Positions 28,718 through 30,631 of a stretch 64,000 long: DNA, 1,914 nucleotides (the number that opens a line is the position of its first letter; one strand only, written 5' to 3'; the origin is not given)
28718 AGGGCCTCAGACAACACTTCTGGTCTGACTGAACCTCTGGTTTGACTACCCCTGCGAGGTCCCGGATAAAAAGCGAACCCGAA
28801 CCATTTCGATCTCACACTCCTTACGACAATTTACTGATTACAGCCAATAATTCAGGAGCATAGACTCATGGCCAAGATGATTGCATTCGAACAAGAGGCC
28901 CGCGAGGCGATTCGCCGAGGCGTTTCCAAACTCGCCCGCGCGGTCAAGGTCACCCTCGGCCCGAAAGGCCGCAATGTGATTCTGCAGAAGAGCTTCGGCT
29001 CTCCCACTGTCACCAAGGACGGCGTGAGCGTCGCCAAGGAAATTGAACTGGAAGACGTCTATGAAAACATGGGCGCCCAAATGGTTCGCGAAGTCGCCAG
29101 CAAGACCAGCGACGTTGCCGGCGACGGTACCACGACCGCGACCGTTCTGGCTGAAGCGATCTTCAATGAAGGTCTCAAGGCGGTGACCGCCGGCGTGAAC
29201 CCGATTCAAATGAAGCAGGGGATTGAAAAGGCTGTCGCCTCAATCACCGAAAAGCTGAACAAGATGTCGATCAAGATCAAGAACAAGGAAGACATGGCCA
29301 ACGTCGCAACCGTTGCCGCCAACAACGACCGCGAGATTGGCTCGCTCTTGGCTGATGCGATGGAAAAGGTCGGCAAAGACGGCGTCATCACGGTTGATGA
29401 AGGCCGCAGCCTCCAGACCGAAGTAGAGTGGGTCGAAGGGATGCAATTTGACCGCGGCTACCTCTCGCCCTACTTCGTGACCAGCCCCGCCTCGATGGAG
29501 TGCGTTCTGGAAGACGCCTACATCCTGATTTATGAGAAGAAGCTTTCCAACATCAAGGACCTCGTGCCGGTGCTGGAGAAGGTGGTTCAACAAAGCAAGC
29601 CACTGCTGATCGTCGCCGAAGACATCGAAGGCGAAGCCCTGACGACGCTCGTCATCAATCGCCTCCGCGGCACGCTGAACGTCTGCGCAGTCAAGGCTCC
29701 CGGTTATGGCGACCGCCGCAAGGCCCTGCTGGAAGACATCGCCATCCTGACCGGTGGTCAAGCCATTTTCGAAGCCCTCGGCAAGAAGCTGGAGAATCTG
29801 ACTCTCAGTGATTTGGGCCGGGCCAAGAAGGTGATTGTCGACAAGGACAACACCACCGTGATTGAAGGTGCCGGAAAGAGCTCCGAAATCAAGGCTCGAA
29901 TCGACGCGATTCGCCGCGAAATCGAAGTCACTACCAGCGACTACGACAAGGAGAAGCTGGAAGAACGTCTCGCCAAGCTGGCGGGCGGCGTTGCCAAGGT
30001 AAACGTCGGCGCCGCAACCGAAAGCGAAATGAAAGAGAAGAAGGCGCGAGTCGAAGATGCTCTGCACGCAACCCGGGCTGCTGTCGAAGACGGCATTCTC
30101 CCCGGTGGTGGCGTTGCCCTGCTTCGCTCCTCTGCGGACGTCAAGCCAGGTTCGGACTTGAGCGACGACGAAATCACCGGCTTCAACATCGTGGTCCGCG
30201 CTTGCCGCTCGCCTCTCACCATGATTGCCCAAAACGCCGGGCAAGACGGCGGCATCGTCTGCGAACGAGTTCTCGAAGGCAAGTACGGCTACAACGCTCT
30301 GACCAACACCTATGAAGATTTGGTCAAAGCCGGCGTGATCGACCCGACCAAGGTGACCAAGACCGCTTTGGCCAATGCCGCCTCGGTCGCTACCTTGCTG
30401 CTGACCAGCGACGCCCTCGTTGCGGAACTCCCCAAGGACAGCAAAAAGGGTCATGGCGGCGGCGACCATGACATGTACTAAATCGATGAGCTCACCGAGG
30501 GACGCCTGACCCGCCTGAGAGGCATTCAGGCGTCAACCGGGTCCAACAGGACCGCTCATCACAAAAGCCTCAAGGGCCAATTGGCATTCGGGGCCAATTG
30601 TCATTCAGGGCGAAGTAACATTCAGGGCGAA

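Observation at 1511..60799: Pervasive locus-specific short tandem duplications (11-22 bp units, mode 15 bp)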

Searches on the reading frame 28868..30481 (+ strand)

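Call 5: search_protein_families(library=ncbifam, proteins=[window:28868-30481:+])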
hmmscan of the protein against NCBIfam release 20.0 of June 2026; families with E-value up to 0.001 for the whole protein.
window:28868-30481:+ (537 aa): 19 families
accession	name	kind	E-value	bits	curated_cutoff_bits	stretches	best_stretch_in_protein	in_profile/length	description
TIGR02348.1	GroEL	equivalog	1.3e-252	839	582.1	1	2-523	1-525/526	chaperonin GroEL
NF000592.1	PRK00013.1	subfamily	6.1e-245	813.6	397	1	2-522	1-524/524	chaperonin GroEL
NF009489.0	PRK12851.1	subfamily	1.6e-244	812.3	464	1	1-526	2-529/541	chaperonin GroEL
NF009488.0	PRK12850.1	subfamily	4.5e-243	807.7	475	1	1-529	2-532/544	chaperonin GroEL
NF009487.0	PRK12849.1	subfamily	3.4e-242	804.5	352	1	1-531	1-533/543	chaperonin GroEL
NF010704.0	PRK14104.1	subfamily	1.4e-224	746.4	1041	1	2-529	3-533/546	chaperonin GroEL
NF038369.1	GroEL3_Chlamy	exception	4e-80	269.9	600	1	13-516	14-504/506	variant chaperonin GroEL3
NF038370.1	GroEL2_Chlamy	exception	3.5e-68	230.5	600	1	13-519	13-520/533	variant chaperonin GroEL2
NF041082.2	thermosome_alpha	equivalog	1.4e-25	90.1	450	2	19-152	26-157/519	thermosome subunit alpha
NF041083.2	thermosome_beta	equivalog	3.3e-25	89.1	400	2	16-176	20-179/520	thermosome subunit beta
TIGR02339.1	thermosome_arch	subfamily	2.4e-23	82.7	671.1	2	17-151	23-155/521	thermosome subunit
TIGR02347.1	chap_CCT_zeta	equivalog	3.5e-17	62.1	587.15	1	21-194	27-196/531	T-complex protein 1 subunit zeta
TIGR02343.1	chap_CCT_epsi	equivalog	7.3e-17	61.2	710.5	1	17-176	34-191/532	T-complex protein 1 subunit epsilon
TIGR02342.1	chap_CCT_delta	equivalog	1.9e-16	59.7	695.35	1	14-180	13-175/517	T-complex protein 1 subunit delta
TIGR02341.1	chap_CCT_beta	equivalog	8.8e-16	57.6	522.15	1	22-148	26-155/519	T-complex protein 1 subunit beta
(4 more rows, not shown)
